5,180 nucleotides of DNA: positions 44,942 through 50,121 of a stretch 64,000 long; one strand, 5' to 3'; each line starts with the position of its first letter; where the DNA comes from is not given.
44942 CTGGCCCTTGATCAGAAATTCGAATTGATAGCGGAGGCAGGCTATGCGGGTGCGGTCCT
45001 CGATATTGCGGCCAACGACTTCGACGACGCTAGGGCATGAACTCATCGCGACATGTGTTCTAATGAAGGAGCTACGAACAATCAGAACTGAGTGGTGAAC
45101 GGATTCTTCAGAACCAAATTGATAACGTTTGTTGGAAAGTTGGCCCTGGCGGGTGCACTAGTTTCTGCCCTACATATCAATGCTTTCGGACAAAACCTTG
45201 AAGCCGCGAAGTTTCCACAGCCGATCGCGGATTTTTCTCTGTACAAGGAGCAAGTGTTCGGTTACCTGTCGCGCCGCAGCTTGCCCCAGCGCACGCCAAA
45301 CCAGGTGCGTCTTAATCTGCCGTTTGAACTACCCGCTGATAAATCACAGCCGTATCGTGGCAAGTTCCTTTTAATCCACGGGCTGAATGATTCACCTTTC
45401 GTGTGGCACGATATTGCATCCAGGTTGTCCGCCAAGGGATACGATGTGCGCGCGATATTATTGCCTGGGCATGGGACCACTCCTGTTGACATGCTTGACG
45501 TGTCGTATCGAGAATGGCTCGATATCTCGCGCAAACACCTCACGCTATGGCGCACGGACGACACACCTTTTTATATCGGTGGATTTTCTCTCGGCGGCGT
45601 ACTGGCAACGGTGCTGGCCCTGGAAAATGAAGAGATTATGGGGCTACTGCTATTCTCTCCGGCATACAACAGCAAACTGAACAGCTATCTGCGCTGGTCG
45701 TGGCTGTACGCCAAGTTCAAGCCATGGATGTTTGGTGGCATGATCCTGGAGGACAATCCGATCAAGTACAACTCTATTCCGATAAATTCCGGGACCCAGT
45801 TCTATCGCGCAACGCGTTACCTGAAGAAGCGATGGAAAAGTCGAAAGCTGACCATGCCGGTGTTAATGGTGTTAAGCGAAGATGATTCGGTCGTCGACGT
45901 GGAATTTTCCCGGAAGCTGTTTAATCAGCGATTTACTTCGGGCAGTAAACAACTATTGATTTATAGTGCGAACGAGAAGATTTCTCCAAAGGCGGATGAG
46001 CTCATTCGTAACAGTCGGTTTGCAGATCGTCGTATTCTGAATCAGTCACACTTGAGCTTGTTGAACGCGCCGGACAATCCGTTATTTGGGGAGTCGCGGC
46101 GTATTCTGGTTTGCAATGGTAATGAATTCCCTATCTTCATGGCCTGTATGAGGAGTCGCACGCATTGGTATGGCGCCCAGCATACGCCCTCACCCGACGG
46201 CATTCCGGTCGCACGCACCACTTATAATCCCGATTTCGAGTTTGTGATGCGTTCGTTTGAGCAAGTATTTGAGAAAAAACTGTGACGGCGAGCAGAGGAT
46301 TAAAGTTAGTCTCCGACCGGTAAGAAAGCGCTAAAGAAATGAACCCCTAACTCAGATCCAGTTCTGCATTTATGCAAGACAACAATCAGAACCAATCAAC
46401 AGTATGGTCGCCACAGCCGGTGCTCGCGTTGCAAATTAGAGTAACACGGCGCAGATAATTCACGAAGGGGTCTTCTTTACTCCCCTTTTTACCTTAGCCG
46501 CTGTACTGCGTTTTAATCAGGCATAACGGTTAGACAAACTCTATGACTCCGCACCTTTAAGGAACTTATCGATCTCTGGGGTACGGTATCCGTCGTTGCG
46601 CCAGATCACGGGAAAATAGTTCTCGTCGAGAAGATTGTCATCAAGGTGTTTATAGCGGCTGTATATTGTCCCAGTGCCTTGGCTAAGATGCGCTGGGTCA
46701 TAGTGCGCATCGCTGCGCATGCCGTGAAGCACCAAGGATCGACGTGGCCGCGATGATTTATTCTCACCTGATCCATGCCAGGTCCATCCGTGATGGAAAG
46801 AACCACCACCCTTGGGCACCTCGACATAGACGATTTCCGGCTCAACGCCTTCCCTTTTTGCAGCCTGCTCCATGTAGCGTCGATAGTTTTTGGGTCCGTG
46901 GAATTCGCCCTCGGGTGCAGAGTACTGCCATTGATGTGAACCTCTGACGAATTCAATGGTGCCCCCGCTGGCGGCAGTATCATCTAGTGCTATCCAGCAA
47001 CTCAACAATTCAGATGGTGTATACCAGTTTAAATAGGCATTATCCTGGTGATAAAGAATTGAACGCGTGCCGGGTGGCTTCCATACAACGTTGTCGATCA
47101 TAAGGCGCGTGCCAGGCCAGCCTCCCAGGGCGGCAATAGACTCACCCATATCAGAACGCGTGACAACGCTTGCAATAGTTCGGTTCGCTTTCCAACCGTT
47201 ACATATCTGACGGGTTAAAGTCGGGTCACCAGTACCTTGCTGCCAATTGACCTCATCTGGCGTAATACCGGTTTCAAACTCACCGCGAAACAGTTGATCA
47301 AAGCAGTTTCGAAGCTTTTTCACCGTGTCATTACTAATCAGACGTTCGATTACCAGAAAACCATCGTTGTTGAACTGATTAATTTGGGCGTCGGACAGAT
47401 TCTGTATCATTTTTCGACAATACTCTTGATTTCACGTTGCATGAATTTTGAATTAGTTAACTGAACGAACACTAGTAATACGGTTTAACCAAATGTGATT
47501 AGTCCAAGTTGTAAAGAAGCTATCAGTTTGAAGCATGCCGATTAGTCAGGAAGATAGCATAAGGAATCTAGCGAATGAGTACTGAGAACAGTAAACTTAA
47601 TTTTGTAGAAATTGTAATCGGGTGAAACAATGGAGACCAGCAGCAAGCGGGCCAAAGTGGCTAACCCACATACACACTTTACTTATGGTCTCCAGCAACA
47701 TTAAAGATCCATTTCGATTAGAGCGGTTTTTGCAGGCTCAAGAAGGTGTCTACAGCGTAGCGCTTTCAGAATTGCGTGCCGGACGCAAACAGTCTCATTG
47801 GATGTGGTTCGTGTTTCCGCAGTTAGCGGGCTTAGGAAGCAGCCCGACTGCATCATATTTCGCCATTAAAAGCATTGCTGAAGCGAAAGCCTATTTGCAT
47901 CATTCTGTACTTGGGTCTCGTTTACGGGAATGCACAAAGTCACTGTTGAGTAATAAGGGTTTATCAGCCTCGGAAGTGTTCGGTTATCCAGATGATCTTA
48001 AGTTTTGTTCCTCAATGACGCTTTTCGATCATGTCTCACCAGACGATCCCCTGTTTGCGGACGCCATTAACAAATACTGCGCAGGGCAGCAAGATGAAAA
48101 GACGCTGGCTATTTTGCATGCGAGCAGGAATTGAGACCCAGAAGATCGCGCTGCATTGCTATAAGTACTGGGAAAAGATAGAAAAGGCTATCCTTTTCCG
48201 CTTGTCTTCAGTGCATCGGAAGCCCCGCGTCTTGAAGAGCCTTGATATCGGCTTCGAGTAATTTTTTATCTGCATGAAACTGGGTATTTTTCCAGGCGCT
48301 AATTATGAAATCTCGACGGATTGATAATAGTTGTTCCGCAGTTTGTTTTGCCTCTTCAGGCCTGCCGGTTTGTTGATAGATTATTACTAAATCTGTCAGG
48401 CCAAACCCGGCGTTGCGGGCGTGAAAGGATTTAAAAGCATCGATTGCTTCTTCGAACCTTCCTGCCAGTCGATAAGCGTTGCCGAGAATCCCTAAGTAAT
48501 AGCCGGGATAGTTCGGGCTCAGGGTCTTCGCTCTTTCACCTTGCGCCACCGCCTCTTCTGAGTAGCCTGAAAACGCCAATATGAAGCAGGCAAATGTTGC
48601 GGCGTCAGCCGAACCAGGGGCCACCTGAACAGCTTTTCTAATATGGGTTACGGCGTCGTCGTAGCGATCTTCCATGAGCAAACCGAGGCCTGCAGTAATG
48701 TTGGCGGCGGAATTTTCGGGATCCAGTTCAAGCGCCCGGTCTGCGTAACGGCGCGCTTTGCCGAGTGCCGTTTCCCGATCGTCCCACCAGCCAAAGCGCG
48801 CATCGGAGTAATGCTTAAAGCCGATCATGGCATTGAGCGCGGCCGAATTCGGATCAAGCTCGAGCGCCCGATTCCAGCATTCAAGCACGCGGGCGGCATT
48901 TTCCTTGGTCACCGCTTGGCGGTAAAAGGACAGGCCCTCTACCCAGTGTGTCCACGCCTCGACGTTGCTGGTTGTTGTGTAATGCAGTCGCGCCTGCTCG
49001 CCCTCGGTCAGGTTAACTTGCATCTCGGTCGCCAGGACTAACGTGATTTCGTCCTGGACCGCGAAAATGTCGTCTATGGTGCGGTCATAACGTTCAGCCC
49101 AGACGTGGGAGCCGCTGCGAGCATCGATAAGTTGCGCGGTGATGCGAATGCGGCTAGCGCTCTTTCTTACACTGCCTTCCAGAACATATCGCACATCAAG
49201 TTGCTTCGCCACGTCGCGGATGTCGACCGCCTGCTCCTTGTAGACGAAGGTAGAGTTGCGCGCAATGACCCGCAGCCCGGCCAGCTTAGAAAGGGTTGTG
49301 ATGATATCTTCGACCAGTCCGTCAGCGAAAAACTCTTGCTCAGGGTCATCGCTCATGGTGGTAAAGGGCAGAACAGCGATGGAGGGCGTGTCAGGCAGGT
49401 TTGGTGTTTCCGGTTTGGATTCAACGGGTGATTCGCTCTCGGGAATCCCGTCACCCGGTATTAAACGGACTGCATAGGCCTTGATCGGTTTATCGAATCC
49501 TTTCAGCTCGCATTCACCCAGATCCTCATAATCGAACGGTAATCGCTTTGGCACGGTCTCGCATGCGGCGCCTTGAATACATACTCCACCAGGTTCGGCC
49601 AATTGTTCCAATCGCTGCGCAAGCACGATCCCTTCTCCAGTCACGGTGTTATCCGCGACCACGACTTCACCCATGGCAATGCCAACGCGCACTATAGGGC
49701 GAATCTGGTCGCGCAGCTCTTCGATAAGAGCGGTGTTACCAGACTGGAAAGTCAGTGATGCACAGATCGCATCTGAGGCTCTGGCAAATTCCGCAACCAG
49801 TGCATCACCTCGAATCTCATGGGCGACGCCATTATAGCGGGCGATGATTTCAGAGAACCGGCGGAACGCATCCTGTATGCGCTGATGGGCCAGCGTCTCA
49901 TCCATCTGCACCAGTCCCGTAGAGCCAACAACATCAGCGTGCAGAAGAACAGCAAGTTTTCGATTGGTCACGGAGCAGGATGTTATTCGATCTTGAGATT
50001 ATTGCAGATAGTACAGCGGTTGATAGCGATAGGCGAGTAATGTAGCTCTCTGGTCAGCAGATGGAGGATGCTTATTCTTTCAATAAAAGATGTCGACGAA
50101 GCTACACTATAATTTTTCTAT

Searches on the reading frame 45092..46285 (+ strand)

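Call 72: search_protein_families(library=pfam, proteins=[window:45092-46285:+], max_evalue=0.0001)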
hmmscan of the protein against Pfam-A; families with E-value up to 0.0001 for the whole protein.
window:45092-46285:+ (397 aa): 3 families
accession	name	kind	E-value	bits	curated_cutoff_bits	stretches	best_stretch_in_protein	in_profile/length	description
PF12146.15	Hydrolase_4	-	3.7e-19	69.4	27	1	88-292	3-228/239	Serine aminopeptidase, S33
PF00561.26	Abhydrolase_1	-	6.8e-13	49.3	25.8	1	92-227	3-137/245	alpha/beta hydrolase fold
PF12697.13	Abhydrolase_6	-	1.7e-10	42.3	26.3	1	93-252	2-144/217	Alpha/beta hydrolase family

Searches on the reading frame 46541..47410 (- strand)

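Call 72: search_protein_families(library=pfam, proteins=[window:46541-47410:-], max_evalue=0.0001)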
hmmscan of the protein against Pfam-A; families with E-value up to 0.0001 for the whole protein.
window:46541-47410:- (289 aa): 1 family
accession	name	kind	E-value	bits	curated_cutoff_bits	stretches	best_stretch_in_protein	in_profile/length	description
PF05721.19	PhyH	-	1.7e-25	91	22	1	13-224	1-212/213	Phytanoyl-CoA dioxygenase (PhyH)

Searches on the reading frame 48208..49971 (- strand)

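Call 72: search_protein_families(library=pfam, proteins=[window:48208-49971:-], max_evalue=0.0001)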
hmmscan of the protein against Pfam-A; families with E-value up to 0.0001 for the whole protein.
window:48208-49971:- (587 aa): 11 families
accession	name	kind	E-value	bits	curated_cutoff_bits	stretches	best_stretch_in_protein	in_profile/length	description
PF07719.23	TPR_2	-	6.1e-16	57.6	27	0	493-514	4-25/34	Tetratricopeptide repeat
PF00515.34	TPR_1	-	1.5e-14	53.5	27.8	0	496-514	7-25/34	Tetratricopeptide repeat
PF13428.12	TPR_14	-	8.1e-11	41.9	23.5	0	427-459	7-39/44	Tetratricopeptide repeat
PF13181.12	TPR_8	-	4.6e-10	39.3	25.7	0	531-554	10-33/34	Tetratricopeptide repeat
PF14559.12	TPR_19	-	1.6e-09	38.4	25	0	503-554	4-57/68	Tetratricopeptide repeat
PF13414.12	TPR_11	-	1.8e-08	34.3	26.8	0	363-381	14-32/42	TPR repeat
PF13424.12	TPR_12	-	4.9e-07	30.3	30.1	0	479-514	27-69/77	Tetratricopeptide repeat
PF13176.12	TPR_7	-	4.9e-06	26.7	27.9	0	493-514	2-23/36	Tetratricopeptide repeat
PF13431.12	TPR_17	-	7.2e-06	26.3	24.4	0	410-441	2-33/34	Tetratricopeptide repeat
PF07721.20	TPR_4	-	2.6e-05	24.9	27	0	526-547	5-26/26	Tetratricopeptide repeat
PF00211.25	Guanylate_cyc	-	6.8e-05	23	21.9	0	9-167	11-180/183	Adenylate and Guanylate cyclase catalytic domain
